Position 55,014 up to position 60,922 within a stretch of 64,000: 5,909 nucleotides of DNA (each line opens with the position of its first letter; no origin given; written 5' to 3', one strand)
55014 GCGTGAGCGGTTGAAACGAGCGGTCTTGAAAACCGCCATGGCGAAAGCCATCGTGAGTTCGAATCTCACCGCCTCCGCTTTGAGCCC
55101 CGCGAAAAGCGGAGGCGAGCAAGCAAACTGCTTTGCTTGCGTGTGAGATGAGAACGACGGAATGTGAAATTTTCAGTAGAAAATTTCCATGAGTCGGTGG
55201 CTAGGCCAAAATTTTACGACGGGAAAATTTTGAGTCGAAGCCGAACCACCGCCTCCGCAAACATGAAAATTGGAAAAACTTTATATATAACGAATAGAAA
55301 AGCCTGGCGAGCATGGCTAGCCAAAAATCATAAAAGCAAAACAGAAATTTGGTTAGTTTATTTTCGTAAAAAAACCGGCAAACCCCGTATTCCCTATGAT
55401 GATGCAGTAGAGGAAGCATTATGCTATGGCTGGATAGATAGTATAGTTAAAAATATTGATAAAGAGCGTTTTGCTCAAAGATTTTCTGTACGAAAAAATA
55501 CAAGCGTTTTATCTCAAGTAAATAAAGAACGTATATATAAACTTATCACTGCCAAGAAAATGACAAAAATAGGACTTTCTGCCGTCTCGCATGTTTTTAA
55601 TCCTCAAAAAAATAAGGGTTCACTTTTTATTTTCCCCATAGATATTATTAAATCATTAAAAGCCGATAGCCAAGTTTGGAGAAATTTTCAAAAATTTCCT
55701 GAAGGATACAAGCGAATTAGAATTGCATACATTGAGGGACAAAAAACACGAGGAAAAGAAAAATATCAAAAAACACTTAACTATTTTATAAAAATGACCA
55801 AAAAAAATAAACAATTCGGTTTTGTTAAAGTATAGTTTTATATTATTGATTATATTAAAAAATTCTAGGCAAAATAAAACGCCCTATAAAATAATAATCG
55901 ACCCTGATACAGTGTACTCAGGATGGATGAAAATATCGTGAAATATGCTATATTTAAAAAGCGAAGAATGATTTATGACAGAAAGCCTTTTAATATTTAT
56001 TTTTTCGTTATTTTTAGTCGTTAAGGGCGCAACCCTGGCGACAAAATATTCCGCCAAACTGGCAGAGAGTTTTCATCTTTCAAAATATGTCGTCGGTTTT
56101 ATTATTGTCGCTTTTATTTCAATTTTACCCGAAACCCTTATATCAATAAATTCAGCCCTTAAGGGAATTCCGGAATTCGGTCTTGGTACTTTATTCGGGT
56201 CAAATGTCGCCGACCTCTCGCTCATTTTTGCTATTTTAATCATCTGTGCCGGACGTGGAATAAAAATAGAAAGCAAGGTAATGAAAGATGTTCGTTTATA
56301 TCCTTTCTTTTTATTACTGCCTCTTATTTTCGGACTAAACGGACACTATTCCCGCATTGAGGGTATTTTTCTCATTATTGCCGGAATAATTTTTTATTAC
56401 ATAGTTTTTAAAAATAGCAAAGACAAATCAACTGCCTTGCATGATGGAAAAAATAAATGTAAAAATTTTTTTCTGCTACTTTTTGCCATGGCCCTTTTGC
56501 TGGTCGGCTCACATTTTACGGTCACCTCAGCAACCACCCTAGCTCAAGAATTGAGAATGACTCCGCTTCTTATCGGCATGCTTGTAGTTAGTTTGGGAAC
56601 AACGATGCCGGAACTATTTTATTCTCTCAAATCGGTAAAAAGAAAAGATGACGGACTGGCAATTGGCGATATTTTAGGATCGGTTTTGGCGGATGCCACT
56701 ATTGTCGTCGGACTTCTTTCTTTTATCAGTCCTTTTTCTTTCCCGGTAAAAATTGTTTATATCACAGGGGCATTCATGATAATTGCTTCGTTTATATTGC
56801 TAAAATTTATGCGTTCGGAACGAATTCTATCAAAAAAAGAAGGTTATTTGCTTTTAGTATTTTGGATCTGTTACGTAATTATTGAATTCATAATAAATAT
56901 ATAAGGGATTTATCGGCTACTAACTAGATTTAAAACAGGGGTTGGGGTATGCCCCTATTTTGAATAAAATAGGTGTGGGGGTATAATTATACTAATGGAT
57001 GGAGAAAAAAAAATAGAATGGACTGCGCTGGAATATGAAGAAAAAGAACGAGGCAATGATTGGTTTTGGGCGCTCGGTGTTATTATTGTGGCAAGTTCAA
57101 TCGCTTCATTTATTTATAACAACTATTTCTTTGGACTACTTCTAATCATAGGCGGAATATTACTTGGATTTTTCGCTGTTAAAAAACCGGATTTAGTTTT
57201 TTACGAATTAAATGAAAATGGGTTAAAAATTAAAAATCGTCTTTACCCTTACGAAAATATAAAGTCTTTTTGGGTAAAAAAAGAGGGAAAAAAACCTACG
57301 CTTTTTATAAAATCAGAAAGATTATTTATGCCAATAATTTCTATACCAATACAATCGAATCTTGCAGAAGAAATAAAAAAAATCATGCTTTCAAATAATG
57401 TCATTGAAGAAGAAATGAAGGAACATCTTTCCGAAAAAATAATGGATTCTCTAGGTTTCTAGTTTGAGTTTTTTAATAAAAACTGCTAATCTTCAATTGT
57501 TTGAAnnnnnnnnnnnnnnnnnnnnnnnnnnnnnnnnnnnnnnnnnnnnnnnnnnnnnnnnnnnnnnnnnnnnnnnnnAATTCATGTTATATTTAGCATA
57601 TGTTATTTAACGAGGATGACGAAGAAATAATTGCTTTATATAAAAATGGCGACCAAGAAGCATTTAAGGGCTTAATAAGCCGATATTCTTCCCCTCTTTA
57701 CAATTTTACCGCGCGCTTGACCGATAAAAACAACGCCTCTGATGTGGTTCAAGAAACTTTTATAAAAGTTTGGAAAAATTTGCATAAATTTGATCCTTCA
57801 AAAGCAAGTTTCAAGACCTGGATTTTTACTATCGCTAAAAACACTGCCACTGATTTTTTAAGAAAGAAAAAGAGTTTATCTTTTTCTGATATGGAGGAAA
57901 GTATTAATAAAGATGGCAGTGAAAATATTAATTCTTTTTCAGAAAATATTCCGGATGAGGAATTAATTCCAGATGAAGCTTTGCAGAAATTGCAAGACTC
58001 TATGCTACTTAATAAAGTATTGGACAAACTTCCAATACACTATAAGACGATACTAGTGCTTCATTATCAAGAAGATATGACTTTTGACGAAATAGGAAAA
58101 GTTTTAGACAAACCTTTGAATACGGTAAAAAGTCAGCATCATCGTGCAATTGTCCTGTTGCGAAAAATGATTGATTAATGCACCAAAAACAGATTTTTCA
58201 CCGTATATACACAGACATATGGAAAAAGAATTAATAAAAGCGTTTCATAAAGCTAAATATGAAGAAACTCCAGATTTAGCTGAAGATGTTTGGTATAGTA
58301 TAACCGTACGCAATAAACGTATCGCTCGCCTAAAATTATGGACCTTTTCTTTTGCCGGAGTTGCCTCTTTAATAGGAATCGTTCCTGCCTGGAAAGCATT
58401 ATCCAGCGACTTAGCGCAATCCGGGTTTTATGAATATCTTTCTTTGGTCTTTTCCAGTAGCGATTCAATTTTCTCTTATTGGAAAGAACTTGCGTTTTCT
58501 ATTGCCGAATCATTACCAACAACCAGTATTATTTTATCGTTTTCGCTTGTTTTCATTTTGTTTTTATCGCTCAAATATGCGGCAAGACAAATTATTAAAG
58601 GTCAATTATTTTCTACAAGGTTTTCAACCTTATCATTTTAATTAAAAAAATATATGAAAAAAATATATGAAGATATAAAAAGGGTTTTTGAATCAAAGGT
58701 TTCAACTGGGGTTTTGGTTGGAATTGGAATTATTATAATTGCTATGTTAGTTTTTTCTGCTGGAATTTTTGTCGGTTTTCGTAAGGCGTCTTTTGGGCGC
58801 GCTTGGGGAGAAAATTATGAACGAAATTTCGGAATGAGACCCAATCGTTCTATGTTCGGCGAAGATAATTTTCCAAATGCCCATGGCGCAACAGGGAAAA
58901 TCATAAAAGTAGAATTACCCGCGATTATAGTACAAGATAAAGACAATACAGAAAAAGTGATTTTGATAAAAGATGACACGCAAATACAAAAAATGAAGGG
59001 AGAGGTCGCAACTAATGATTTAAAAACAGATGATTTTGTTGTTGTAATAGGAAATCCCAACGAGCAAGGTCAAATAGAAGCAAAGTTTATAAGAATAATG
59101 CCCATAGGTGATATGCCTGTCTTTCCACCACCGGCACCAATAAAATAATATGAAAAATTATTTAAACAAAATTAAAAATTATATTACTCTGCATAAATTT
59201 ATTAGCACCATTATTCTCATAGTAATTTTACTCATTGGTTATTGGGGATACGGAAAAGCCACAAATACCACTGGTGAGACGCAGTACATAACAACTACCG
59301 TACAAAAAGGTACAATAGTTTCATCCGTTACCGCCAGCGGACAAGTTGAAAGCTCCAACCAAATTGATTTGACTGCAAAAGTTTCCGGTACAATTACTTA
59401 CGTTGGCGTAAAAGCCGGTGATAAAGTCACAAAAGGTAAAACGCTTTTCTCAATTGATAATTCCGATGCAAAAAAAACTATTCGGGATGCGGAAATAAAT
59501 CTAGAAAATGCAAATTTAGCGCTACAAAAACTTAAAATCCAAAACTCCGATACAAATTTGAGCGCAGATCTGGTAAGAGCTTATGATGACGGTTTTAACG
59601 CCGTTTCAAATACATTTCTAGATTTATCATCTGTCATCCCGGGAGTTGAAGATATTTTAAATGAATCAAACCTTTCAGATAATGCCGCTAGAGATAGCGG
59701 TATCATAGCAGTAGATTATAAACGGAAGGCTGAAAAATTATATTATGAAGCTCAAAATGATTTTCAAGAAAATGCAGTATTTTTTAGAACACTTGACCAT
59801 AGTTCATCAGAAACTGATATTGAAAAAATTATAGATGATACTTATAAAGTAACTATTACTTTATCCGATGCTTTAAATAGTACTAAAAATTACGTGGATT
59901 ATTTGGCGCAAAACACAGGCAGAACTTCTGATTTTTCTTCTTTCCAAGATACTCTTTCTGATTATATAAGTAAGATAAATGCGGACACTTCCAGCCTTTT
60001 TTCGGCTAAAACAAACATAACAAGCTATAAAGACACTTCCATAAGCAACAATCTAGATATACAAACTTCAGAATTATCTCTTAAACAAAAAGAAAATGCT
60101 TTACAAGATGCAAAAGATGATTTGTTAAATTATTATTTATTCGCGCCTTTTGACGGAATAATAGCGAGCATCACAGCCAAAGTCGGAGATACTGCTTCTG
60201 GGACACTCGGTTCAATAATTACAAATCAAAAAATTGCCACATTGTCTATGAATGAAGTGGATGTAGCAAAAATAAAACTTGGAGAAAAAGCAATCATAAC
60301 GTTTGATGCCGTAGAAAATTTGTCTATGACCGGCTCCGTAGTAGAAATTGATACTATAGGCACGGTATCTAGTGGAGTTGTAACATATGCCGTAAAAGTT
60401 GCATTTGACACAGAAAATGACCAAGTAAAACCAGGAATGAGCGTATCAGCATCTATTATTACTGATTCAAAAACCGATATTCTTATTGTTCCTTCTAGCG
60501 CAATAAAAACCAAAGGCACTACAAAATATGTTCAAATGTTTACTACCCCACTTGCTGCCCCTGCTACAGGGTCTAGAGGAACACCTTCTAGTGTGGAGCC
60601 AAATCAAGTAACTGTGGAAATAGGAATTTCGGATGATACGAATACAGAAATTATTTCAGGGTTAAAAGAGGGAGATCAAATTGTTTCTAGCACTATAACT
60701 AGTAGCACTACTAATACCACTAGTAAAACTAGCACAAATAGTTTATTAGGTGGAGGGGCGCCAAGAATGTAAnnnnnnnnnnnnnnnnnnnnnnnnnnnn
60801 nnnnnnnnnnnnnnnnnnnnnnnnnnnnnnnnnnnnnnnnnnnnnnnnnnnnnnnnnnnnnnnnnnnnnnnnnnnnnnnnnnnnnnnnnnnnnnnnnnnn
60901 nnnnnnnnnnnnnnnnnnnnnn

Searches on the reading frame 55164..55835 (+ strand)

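Call 79: search_protein_families(library=pfam, proteins=[window:55164-55835:+], max_evalue=0.001)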
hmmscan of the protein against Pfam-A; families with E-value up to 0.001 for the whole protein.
window:55164-55835:+ (223 aa): 1 family
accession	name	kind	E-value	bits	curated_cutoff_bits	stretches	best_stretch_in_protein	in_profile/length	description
PF13376.11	OmdA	-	9.6e-07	29.1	25.6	1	156-214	3-59/60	Bacteriocin-protection, YdeI or OmpD-Associated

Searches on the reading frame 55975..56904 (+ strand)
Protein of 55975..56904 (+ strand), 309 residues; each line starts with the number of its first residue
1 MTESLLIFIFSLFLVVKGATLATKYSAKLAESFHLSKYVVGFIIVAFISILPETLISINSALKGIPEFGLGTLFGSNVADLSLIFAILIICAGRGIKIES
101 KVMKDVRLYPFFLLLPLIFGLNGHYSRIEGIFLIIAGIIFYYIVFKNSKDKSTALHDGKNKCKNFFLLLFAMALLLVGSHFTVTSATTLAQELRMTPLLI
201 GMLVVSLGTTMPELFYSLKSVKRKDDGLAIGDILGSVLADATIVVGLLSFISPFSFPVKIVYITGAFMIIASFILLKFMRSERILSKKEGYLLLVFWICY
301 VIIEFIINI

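Call 79: search_protein_families(library=pfam, proteins=[window:55975-56904:+], max_evalue=0.001)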
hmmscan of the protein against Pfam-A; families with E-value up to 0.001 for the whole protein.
window:55975-56904:+ (309 aa): 1 family
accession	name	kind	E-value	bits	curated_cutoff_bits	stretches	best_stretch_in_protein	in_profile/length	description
PF01699.29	Na_Ca_ex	-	3.7e-42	144.3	24.9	2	165-303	3-148/151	Sodium/calcium exchanger protein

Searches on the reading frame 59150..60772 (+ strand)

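Call 79: search_protein_families(library=pfam, proteins=[window:59150-60772:+], max_evalue=0.001)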
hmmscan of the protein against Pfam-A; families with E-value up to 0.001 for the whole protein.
window:59150-60772:+ (540 aa): 4 families
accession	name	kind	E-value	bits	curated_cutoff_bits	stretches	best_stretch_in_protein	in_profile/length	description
PF13437.12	HlyD_3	-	1.2e-11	45.8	22.2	1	330-429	2-106/106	HlyD family secretion protein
PF16576.10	HlyD_D23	-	3.6e-11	43.2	30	1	317-432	98-214/214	Barrel-sandwich domain of CusB or HlyD membrane-fusion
PF00364.28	Biotin_lipoyl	-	6e-06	26.4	22.1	0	71-102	42-73/73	Biotin-requiring enzyme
PF13533.13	Biotin_lipoyl_2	-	6.5e-06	26.3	29.8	0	74-103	3-32/32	Biotin-lipoyl like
